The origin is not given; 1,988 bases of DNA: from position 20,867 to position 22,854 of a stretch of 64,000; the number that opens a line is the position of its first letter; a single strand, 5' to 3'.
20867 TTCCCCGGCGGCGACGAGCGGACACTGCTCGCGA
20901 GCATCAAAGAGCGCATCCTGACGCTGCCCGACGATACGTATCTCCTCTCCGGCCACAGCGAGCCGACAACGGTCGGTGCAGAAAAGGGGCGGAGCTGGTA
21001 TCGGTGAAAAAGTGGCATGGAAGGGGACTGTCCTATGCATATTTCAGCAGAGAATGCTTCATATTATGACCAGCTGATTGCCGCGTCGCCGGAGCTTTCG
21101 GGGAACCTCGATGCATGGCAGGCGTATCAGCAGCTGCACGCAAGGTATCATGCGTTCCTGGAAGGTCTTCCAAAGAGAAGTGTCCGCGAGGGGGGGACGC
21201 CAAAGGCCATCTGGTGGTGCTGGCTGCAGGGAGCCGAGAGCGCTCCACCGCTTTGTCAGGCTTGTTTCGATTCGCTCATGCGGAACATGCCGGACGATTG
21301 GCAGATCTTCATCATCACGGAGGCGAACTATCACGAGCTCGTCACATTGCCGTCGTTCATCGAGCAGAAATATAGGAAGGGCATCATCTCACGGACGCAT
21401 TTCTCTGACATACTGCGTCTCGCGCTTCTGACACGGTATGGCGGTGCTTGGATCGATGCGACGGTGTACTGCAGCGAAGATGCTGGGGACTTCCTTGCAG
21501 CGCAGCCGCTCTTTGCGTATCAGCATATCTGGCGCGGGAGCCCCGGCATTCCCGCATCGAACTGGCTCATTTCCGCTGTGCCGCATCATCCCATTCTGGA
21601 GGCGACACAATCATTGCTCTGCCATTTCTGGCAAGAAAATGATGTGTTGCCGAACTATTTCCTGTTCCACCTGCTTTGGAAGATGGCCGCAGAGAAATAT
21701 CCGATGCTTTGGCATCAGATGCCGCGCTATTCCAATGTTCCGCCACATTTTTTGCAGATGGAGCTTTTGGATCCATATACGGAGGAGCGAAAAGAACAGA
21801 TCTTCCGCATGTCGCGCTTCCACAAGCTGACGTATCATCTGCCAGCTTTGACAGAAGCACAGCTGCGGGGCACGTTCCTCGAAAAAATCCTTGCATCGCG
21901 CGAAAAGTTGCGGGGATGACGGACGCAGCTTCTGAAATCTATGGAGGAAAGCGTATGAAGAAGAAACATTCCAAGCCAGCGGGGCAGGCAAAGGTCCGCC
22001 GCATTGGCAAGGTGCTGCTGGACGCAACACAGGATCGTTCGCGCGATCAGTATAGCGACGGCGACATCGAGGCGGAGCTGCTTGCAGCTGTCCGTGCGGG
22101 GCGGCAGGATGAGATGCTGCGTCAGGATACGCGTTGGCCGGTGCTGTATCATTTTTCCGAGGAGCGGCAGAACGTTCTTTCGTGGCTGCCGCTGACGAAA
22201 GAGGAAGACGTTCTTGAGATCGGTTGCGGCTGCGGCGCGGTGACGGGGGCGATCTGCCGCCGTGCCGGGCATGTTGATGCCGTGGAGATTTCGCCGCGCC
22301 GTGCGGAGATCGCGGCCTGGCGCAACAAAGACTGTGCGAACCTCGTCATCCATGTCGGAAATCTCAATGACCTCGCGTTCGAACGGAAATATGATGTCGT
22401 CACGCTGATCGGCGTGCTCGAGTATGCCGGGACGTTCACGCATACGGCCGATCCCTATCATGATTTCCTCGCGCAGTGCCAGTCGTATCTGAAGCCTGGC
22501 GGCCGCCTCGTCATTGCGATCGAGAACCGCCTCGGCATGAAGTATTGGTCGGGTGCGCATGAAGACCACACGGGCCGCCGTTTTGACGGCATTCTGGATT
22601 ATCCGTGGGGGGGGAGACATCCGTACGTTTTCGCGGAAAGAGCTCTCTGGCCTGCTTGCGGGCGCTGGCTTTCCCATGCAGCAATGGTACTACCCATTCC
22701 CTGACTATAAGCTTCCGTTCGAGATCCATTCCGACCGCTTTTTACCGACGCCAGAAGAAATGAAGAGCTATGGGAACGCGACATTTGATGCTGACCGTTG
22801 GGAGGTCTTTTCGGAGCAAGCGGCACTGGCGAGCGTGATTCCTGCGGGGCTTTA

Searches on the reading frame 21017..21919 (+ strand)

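Call 31: search_protein_families(library=pfam, proteins=[window:21017-21919:+], max_evalue=0.001)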
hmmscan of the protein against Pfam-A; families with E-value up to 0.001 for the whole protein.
window:21017-21919:+ (300 aa): 2 families
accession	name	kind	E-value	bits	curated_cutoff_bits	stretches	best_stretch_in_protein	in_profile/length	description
PF05704.18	Caps_synth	-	3.6e-71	240.2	24.5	1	35-290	20-277/278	Capsular polysaccharide synthesis protein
PF04488.21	Gly_transf_sug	-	4e-06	27.9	23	1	79-154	3-81/93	Glycosyltransferase sugar-binding region containing DXD motif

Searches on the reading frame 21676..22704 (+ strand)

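Call 31: search_protein_families(library=pfam, proteins=[window:21676-22704:+], max_evalue=0.001)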
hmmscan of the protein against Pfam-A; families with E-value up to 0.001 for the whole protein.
window:21676-22704:+ (342 aa): 9 families
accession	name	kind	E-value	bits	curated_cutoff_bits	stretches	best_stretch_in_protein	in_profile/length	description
PF08242.18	Methyltransf_12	-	3.7e-14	53.7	30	1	180-278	1-98/98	Methyltransferase domain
PF13649.12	Methyltransf_25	-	1.4e-12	48.6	27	1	179-276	1-97/97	Methyltransferase domain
PF08241.18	Methyltransf_11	-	6.3e-12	46.4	21.2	1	180-280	1-95/95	Methyltransferase domain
PF13489.12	Methyltransf_23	-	2e-09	37.9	27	1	173-285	20-121/164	Methyltransferase domain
PF13847.12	Methyltransf_31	-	3.9e-08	33.6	27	1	174-282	2-111/145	Methyltransferase domain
PF05175.20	MTS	-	6.3e-06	26.4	23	1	168-289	24-147/170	Methyltransferase small domain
PF05401.17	NodS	-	1.8e-05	25.1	24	1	177-251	45-119/201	Nodulation protein S (NodS)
PF02353.26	CMAS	-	2e-05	24.5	27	1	166-280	53-164/273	Mycolic acid cyclopropane synthetase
PF01135.25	PCMT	-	6.6e-05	23.2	20.3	0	167-228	65-131/210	Protein-L-isoaspartate(D-aspartate) O-methyltransferase (PCMT)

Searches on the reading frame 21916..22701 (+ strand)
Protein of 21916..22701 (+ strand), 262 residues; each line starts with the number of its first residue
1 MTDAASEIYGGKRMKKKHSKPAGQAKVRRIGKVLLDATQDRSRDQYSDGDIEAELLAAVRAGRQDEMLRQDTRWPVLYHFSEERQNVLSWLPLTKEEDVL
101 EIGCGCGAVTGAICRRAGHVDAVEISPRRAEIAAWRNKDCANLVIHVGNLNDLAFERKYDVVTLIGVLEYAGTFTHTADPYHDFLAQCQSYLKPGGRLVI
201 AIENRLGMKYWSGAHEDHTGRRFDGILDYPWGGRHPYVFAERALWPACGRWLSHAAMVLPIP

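Call 35: list_cluster_members(proteins=[window:21916-22701:+, window:21955-22701:+, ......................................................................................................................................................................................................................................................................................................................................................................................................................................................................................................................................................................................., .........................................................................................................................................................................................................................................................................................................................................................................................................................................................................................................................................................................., window:22553-23617:+, window:22559-23617:+])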
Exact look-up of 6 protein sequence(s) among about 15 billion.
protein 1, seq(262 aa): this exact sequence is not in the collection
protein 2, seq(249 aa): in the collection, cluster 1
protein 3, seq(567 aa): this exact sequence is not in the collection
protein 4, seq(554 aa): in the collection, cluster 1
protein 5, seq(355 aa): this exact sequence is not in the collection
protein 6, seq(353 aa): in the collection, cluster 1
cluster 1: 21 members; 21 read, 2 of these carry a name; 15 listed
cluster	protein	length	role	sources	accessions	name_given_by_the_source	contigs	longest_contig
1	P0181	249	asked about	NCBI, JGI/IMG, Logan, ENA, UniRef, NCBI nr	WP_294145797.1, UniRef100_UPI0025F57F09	class I SAM-dependent methyltransferase [uncultured Selenomonas sp.] | class I SAM-dependent methyltransferase n=1 Tax=uncultured Selenomonas sp. TaxID=159275 ...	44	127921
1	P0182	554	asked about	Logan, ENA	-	-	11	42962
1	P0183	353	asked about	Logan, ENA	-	-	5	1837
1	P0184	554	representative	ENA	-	-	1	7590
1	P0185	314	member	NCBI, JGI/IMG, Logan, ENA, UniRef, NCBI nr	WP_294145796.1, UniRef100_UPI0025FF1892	hypothetical protein [uncultured Selenomonas sp.] | hypothetical protein n=1 Tax=uncultured Selenomonas sp. TaxID=159275 RepID=UPI0025FF1892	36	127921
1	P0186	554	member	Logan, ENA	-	-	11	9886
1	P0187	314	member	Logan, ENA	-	-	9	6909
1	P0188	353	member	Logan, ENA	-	-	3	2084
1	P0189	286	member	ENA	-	-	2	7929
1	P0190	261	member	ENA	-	-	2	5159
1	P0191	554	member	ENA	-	-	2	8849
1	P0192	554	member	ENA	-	-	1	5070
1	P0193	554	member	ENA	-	-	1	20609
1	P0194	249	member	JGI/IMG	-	-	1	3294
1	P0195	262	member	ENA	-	-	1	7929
